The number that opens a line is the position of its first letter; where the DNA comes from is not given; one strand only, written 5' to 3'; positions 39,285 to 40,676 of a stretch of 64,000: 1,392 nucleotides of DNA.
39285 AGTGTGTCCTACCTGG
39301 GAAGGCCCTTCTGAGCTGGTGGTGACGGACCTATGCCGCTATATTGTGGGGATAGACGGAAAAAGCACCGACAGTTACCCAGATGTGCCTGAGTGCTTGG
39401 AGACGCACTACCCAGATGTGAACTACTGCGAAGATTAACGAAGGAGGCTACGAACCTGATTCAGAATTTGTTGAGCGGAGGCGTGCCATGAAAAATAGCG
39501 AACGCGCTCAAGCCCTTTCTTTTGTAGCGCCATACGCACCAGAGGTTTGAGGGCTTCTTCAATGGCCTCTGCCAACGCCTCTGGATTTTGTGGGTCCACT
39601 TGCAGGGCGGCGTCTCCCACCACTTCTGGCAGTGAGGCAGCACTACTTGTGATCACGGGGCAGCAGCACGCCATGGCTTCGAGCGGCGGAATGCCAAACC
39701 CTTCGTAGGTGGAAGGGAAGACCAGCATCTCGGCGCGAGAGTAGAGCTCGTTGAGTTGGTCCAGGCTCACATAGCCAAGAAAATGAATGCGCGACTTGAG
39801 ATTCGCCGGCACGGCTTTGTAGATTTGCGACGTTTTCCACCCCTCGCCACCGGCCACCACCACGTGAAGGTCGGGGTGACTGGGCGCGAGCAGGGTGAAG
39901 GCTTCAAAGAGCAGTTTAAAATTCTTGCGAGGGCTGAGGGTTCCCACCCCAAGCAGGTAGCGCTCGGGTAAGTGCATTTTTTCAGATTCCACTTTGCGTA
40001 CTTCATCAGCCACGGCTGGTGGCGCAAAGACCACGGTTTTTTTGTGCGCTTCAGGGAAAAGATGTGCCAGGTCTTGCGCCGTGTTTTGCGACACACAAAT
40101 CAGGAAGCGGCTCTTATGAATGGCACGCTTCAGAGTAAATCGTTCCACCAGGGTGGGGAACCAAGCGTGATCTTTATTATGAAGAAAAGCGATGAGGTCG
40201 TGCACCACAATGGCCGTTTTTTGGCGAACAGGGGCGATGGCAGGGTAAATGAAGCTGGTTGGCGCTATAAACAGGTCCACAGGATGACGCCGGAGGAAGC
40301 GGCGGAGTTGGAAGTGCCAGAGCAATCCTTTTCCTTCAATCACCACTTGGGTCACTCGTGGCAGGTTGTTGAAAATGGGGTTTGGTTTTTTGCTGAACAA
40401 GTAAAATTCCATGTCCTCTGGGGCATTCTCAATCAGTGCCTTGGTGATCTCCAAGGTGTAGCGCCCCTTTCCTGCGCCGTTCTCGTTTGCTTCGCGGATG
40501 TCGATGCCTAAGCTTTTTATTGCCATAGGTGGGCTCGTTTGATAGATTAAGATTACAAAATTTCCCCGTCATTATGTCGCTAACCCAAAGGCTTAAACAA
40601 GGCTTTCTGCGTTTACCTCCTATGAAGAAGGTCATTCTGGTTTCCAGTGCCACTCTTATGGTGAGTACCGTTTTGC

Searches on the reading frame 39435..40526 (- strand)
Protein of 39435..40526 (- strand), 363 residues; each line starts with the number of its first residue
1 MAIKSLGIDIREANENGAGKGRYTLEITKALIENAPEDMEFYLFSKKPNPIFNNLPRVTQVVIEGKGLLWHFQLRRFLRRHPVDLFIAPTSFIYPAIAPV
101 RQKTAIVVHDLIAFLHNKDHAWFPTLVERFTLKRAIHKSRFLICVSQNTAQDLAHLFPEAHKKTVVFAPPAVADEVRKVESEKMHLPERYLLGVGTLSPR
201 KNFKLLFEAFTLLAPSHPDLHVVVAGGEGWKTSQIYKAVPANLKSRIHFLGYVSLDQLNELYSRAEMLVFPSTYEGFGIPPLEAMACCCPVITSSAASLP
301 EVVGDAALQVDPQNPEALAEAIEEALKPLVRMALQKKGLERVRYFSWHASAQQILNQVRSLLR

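Call 74: search_protein_families(library=pfam, proteins=[window:39435-40526:-], max_evalue=0.00001)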
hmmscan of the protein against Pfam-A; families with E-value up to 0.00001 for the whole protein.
window:39435-40526:- (363 aa): 5 families
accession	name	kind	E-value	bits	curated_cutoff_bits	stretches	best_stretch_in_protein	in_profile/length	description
PF00534.26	Glycos_transf_1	-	1e-37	129.8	26.4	1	187-327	14-157/172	Glycosyl transferases group 1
PF13692.12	Glyco_trans_1_4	-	2.7e-32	112.4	27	1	189-327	2-141/142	Glycosyl transferases group 1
PF13524.12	Glyco_trans_1_2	-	6.3e-09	36.4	25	1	216-355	11-143/144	Glycosyl transferase-like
PF20706.3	GT4-conflict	-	1.3e-08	34.7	26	1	161-308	171-324/385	Family 4 Glycosyltransferase in conflict systems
PF13439.12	Glyco_transf_4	-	3.7e-08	34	28.5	1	21-166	5-161/170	Glycosyltransferase Family 4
